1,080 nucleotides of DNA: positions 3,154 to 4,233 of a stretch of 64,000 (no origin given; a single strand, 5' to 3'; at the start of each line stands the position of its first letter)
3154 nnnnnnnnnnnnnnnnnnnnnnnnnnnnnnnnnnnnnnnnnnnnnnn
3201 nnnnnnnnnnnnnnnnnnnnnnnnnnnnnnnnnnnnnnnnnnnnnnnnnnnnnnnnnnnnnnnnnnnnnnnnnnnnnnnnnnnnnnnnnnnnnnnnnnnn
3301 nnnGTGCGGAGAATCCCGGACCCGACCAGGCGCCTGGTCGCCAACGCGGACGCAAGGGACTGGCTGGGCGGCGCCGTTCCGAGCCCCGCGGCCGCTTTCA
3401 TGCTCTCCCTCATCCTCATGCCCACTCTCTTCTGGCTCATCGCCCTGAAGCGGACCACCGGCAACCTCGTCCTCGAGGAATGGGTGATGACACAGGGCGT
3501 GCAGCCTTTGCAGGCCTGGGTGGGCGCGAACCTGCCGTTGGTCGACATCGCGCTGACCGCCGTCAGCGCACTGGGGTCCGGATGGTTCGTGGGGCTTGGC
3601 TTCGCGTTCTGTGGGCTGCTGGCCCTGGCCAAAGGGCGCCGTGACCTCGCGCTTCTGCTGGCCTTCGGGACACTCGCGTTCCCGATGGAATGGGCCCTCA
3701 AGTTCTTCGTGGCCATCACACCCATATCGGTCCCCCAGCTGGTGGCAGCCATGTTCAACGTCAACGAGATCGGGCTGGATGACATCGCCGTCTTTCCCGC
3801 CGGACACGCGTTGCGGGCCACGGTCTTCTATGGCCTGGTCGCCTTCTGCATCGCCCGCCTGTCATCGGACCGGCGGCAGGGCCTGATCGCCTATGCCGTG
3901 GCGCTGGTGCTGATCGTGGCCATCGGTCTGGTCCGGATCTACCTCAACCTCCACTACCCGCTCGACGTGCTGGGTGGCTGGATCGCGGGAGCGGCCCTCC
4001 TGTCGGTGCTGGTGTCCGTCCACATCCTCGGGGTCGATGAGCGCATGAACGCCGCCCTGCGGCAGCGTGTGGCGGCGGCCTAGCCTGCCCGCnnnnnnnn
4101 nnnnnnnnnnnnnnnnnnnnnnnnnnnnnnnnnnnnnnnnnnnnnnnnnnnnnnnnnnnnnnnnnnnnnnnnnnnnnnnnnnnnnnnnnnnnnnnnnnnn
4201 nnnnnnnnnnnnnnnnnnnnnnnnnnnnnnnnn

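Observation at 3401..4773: PAP2 phosphatase and DedA protein as an adjacent pair: possible undecaprenyl-phosphate recycling module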

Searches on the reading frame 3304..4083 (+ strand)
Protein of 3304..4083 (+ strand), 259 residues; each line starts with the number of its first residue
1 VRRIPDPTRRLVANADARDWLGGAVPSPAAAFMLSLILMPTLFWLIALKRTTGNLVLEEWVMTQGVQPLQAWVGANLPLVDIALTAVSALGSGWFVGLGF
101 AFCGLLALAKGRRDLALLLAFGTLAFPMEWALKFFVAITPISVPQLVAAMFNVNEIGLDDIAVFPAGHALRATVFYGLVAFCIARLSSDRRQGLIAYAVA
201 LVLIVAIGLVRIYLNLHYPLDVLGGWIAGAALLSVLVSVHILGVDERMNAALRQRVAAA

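Call 4: search_protein_families(library=pfam, proteins=[window:3343-4083:+], max_evalue=0.01)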
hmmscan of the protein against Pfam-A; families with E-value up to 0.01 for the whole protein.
window:3343-4083:+ (246 aa): 2 families
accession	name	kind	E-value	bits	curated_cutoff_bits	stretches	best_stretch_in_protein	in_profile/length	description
PF01569.27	PAP2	-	5e-12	46.2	27.2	1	151-226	51-124/130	PAP2 superfamily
PF14378.12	PAP2_3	-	0.0075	16.5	27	1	141-218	117-186/190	PAP2 superfamily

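Call 5: search_protein_families(library=ncbifam, proteins=[window:3400-4083:+], max_evalue=0.01)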
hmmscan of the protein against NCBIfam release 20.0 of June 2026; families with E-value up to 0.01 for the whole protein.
window:3400-4083:+ (227 aa): 2 families
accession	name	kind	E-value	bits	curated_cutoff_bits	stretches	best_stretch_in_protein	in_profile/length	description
NF008813.0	PRK11837.1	equivalog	3.3e-05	23.9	229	1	148-205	115-167/202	undecaprenyl-diphosphate phosphatase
NF047884.1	UdeprDiPSep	equivalog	3.6e-05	23.7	250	1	131-205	119-184/188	undecaprenyl-diphosphatase SepP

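Call 12: find_homologous_proteins(query=window:3400-4083:+, max_evalue=0.001)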
Query window:3400-4083:+ (227 aa): 854 proteins with E <= 0.001 among 7733 candidates; the best 120 are listed.
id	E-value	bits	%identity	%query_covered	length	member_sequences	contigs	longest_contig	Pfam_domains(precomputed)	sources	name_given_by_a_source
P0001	2.6e-137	474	100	100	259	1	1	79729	PF01569.28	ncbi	-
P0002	6.0e-136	469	99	100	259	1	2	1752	PF01569.28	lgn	-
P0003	5.5e-134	463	97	100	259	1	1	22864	PF01569.28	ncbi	-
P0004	4.4e-132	457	96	100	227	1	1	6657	PF01569.28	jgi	jgi:membrane-associated phospholipid phosphatase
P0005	3.3e-130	450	95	100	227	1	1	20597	PF01569.28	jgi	jgi:membrane-associated phospholipid phosphatase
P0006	5.6e-130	450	95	100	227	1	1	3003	PF01569.28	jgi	jgi:membrane-associated phospholipid phosphatase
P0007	1.3e-119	416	87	100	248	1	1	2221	PF01569.28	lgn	-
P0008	2.9e-118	411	88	99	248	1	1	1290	PF01569.28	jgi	-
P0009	2.1e-117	409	87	99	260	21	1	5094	PF01569.28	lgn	-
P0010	2.2e-116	405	85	100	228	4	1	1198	PF01569.28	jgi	jgi:membrane-associated phospholipid phosphatase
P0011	5.1e-116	404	87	99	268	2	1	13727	PF01569.28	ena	-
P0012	5.2e-115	401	85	100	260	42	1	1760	PF01569.28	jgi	jgi:membrane-associated phospholipid phosphatase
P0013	2.3e-114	399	85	94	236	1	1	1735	PF01569.28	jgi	jgi:membrane-associated phospholipid phosphatase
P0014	3.2e-114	398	85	99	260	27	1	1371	PF01569.28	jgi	-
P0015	5.6e-113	394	83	99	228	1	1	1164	PF01569.28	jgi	jgi:membrane-associated phospholipid phosphatase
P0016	1.3e-112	393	83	99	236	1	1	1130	PF01569.28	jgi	jgi:membrane-associated phospholipid phosphatase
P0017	1.8e-111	389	81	100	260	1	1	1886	PF01569.28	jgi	-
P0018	2.1e-111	389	82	100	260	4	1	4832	PF01569.28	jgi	-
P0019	6.1e-111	387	83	99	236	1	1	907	PF01569.28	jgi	jgi:membrane-associated phospholipid phosphatase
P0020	1.1e-109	383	82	94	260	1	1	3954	PF01569.28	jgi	jgi:membrane-associated phospholipid phosphatase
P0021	1.6e-107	376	79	96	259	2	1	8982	PF01569.28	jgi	jgi:membrane-associated phospholipid phosphatase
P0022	5.4e-107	375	81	95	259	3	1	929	PF01569.28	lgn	-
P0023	1.0e-106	374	80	90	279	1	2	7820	PF01569.28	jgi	jgi:membrane-associated phospholipid phosphatase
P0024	2.0e-106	373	78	99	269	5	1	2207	PF01569.28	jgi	jgi:membrane-associated phospholipid phosphatase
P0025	3.4e-106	372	79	94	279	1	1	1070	PF01569.28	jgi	jgi:undecaprenyl-diphosphatase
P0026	6.9e-106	371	79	90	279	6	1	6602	PF01569.28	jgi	jgi:membrane-associated phospholipid phosphatase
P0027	7.6e-106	371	79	90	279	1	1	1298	PF01569.28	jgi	jgi:membrane-associated phospholipid phosphatase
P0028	1.3e-105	370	90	87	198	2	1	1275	PF01569.28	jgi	jgi:membrane-associated phospholipid phosphatase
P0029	1.6e-105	370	78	94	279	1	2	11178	PF01569.28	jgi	jgi:membrane-associated phospholipid phosphatase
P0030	5.0e-105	368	80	91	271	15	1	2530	PF01569.28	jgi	jgi:membrane-associated phospholipid phosphatase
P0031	9.8e-105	367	78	99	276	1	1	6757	PF01569.28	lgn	-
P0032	1.9e-104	366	76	98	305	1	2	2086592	PF01569.28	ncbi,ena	-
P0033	3.7e-104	365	79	92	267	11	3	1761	PF01569.28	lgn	-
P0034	5.2e-104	365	78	90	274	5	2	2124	PF01569.28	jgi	jgi:membrane-associated phospholipid phosphatase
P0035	6.9e-104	364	76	99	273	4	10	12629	PF01569.28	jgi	jgi:membrane-associated phospholipid phosphatase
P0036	1.4e-103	363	76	90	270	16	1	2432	PF01569.28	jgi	jgi:membrane-associated phospholipid phosphatase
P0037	1.5e-103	363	75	99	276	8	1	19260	PF01569.28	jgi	jgi:membrane-associated phospholipid phosphatase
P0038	3.0e-103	362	78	98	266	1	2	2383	PF01569.28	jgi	-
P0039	7.8e-103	361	77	100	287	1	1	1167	PF01569.28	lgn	-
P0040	5.1e-102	358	77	96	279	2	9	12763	PF01569.28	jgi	jgi:membrane-associated phospholipid phosphatase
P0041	9.8e-102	357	76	94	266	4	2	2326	PF01569.28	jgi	jgi:undecaprenyl-diphosphatase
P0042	1.3e-101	357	75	94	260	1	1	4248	PF01569.28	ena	-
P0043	1.5e-101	357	76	96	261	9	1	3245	PF01569.28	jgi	jgi:membrane-associated phospholipid phosphatase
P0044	1.9e-101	356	76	100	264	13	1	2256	PF01569.28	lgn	-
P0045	3.2e-101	356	74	100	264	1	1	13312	PF01569.28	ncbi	-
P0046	4.6e-100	352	74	96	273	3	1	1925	PF01569.28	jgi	jgi:membrane-associated phospholipid phosphatase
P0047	1.4e-99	350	73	99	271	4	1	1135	PF01569.28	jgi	jgi:membrane-associated phospholipid phosphatase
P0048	3.0e-93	330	72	94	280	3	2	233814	PF01569.28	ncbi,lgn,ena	-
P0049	4.5e-92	326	74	94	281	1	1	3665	PF01569.28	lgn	-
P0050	6.8e-92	325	73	96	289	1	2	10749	PF01569.28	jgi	jgi:membrane-associated phospholipid phosphatase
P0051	9.0e-92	325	71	100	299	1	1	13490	PF01569.28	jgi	jgi:membrane-associated phospholipid phosphatase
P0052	9.6e-92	325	73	93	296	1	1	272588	PF01569.28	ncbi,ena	-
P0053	1.2e-91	324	69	100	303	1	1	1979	PF01569.28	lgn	-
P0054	3.3e-91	323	71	96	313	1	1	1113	PF01569.28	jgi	-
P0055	3.4e-91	323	71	94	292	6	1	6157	PF01569.28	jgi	jgi:membrane-associated phospholipid phosphatase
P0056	6.1e-91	322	70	96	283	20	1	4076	PF01569.28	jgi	jgi:membrane-associated phospholipid phosphatase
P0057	1.1e-90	321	72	96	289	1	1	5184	PF01569.28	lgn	-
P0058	1.4e-90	321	70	100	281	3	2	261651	PF01569.28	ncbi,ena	-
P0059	1.7e-90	321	70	96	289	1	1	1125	PF01569.28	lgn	-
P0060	1.8e-90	321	69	100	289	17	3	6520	PF01569.28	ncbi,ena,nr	ncbi:MAG: phosphatase PAP2 family protein [Chloroflexi bacterium]|nr:MAG: phosphatase PAP2 family pr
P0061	1.9e-90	320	69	96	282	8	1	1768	PF01569.28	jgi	-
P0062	1.9e-90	320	70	98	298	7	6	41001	PF01569.28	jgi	jgi:membrane-associated phospholipid phosphatase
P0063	2.0e-90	320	69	100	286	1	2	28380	PF01569.28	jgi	jgi:membrane-associated phospholipid phosphatase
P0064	5.0e-90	319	71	94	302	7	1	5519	PF01569.28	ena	-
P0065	6.9e-90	319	71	96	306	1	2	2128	PF01569.28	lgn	-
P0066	1.0e-89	318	67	100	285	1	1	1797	PF01569.28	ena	-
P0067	1.4e-89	318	71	93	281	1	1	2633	PF01569.28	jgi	jgi:membrane-associated phospholipid phosphatase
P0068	1.8e-89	317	68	97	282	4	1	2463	PF01569.28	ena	-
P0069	2.1e-89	317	69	100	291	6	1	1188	PF01569.28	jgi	jgi:membrane-associated phospholipid phosphatase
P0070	2.2e-89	317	70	96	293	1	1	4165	PF01569.28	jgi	jgi:membrane-associated phospholipid phosphatase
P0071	4.7e-89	316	71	96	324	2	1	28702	PF01569.28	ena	-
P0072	5.5e-89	316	71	94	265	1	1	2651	PF01569.28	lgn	-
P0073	6.4e-89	315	69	96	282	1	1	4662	PF01569.28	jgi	jgi:membrane-associated phospholipid phosphatase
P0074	1.1e-88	315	69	96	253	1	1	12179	PF01569.28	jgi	jgi:membrane-associated phospholipid phosphatase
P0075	1.2e-88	315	68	95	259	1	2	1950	PF01569.28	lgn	-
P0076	1.5e-88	314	67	100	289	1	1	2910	PF01569.28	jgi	jgi:membrane-associated phospholipid phosphatase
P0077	2.0e-88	314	70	96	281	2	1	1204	PF01569.28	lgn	-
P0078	2.9e-88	313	68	96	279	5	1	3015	PF01569.28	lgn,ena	-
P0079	3.0e-88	313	69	93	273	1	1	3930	PF01569.28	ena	-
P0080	3.3e-88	313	69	93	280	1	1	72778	PF01569.28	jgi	jgi:membrane-associated phospholipid phosphatase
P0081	3.4e-88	313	67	96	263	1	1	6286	PF01569.28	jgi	jgi:membrane-associated phospholipid phosphatase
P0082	3.5e-88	313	69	96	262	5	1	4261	PF01569.28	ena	-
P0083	3.6e-88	313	67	100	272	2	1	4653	PF01569.28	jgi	jgi:membrane-associated phospholipid phosphatase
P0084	4.5e-88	313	68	95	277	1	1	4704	PF01569.28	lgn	-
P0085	5.4e-88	312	69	96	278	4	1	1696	PF01569.28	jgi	jgi:membrane-associated phospholipid phosphatase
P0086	5.7e-88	312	68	96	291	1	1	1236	PF01569.28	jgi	jgi:membrane-associated phospholipid phosphatase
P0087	6.0e-88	312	67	100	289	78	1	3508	PF01569.28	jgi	jgi:membrane-associated phospholipid phosphatase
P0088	7.8e-88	312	69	95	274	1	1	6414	PF01569.28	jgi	jgi:membrane-associated phospholipid phosphatase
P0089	8.6e-88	312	68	96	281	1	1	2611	PF01569.28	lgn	-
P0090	9.3e-88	312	67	93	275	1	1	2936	PF01569.28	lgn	-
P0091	9.6e-88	312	68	100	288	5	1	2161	PF01569.28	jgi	jgi:membrane-associated phospholipid phosphatase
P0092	1.0e-87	312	67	92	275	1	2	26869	PF01569.28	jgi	jgi:membrane-associated phospholipid phosphatase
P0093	2.4e-87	310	65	98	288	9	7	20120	PF01569.28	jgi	jgi:membrane-associated phospholipid phosphatase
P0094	2.8e-87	310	67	93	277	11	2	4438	PF01569.28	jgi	jgi:membrane-associated phospholipid phosphatase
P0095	3.2e-87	310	69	92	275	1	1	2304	PF01569.28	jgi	jgi:membrane-associated phospholipid phosphatase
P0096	3.5e-87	310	65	98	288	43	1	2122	PF01569.28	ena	-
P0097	4.2e-87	310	82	81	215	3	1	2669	PF01569.28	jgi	jgi:membrane-associated phospholipid phosphatase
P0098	5.4e-87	309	66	96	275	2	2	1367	PF01569.28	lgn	-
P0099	6.0e-87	309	68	89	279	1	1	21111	PF01569.28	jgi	jgi:membrane-associated phospholipid phosphatase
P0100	6.0e-87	309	65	96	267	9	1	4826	PF01569.28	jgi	jgi:membrane-associated phospholipid phosphatase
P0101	6.7e-87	309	66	100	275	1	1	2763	PF01569.28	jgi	jgi:membrane-associated phospholipid phosphatase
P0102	6.9e-87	309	67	96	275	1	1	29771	PF01569.28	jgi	jgi:membrane-associated phospholipid phosphatase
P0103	8.1e-87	309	65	98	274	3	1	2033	PF01569.28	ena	-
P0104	9.6e-87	308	66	96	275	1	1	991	PF01569.28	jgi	jgi:membrane-associated phospholipid phosphatase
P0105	9.7e-87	308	66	99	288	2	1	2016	PF01569.28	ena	-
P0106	1.2e-86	308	68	96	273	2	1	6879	PF01569.28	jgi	jgi:membrane-associated phospholipid phosphatase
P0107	1.2e-86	308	66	96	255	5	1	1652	PF01569.28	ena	-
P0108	1.3e-86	308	68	96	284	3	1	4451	PF01569.28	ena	-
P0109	1.3e-86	308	65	100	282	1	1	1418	PF01569.28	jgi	jgi:membrane-associated phospholipid phosphatase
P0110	1.6e-86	308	67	94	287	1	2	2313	PF01569.28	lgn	-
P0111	1.8e-86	307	67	100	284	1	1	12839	PF01569.28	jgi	jgi:membrane-associated phospholipid phosphatase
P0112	2.0e-86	307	67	96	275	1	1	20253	PF01569.28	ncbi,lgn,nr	ncbi:MAG TPA: phosphatase PAP2 family protein [Candidatus Dormibacteraeota bacterium]|nr:phosphatase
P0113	2.5e-86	307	66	94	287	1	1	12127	PF01569.28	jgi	jgi:membrane-associated phospholipid phosphatase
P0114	2.6e-86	307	67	100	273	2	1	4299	PF01569.28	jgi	jgi:membrane-associated phospholipid phosphatase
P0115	3.3e-86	307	64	100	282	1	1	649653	PF01569.28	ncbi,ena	-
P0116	3.4e-86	307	65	96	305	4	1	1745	PF01569.28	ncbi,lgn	-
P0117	3.5e-86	307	66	96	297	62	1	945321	PF01569.28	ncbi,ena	-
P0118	4.1e-86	306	68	91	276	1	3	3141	PF01569.28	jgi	-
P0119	4.9e-86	306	67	92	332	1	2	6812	PF01569.28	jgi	jgi:membrane-associated phospholipid phosphatase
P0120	5.0e-86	306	66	96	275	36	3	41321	PF01569.28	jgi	jgi:membrane-associated phospholipid phosphatase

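Call 14: find_related_loci(query=A1, collection=genome_contigs, flank=6000)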
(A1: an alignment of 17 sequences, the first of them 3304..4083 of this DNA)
Query A1 (259 aa) in genome_contigs; peptide patterns used: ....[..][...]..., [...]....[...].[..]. (x = any residue, [..] = any of these).
599 stretches matched a pattern (row limit reached: there are more); 148 encode a relative of the query (tblastn E <= 1e-3); the best 80 are kept; 80 distinct loci.
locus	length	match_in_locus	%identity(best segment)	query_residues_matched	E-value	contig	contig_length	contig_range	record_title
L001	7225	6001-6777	84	1-259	6e-142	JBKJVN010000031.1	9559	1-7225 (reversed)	MAG: Candidatus Limnocylindria bacterium isolate swi_bin.102 k127_13611712, whole genome shotgun sequence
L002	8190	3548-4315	84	1-256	5e-139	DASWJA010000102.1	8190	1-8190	MAG TPA_asm: Candidatus Limnocylindria bacterium isolate SMAG_U2883 k141_443473, whole genome shotgun sequence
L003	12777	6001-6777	83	1-259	3e-139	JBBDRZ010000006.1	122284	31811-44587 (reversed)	MAG: Chloroflexota bacterium isolate LejiaC_69_380 Lejia_C_302_length_122284_cov_229, whole genome shotgun sequence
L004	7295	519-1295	80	1-259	4e-132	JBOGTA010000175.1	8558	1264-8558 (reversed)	MAG: Candidatus Limnocylindria bacterium isolate M3-S_metawrap_bin.48 k127_214285, whole genome shotgun sequence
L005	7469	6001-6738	76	1-246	5e-116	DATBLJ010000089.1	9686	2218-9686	MAG TPA_asm: Candidatus Limnocylindria bacterium isolate SMAG_U3969 k141_2741176, whole genome shotgun sequence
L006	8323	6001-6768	75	1-256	7e-116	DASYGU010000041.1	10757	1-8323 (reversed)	MAG TPA_asm: Candidatus Limnocylindria bacterium isolate SMAG_U4222 k141_983317, whole genome shotgun sequence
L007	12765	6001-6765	75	1-255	2e-115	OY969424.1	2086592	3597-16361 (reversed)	MAG: uncultured Chloroflexia bacterium isolate MFD06229.bin.c.1 genome assembly, chromosome: 1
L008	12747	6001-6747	71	1-249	5e-115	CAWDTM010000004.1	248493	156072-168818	MAG: uncultured Chloroflexia bacterium isolate MFD05442.bin.1.16 genome assembly, contig: contig_29497, whole genome sho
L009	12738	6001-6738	73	1-246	4e-115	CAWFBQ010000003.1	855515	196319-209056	MAG: uncultured Chloroflexia bacterium isolate MFD02416.bin.1.124 genome assembly, contig: contig_25880, whole genome sh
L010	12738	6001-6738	78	1-246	8e-115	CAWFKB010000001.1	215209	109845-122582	MAG: uncultured Chloroflexia bacterium isolate MFD02242.bin.1.231 genome assembly, contig: contig_11072, whole genome sh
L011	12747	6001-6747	72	1-249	2e-114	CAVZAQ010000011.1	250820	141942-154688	MAG: uncultured Chloroflexia bacterium isolate MFD01721.bin.3.65 genome assembly, contig: contig_40835, whole genome sho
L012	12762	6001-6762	71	1-259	1e-113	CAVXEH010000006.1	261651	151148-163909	MAG: uncultured Chloroflexia bacterium isolate MFD02416.bin.1.132 genome assembly, contig: contig_46837, whole genome sh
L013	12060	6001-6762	71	1-259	1e-113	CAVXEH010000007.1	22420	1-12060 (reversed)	MAG: uncultured Chloroflexia bacterium isolate MFD02416.bin.1.132 genome assembly, contig: contig_47516, whole genome sh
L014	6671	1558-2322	74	1-255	4e-111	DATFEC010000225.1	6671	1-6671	MAG TPA_asm: Candidatus Limnocylindria bacterium isolate SMAG_U8597 k141_1746474, whole genome shotgun sequence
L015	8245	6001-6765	73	1-255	2e-110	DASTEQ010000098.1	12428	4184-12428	MAG TPA_asm: Candidatus Limnocylindria bacterium isolate SMAG_U851 k141_312705, whole genome shotgun sequence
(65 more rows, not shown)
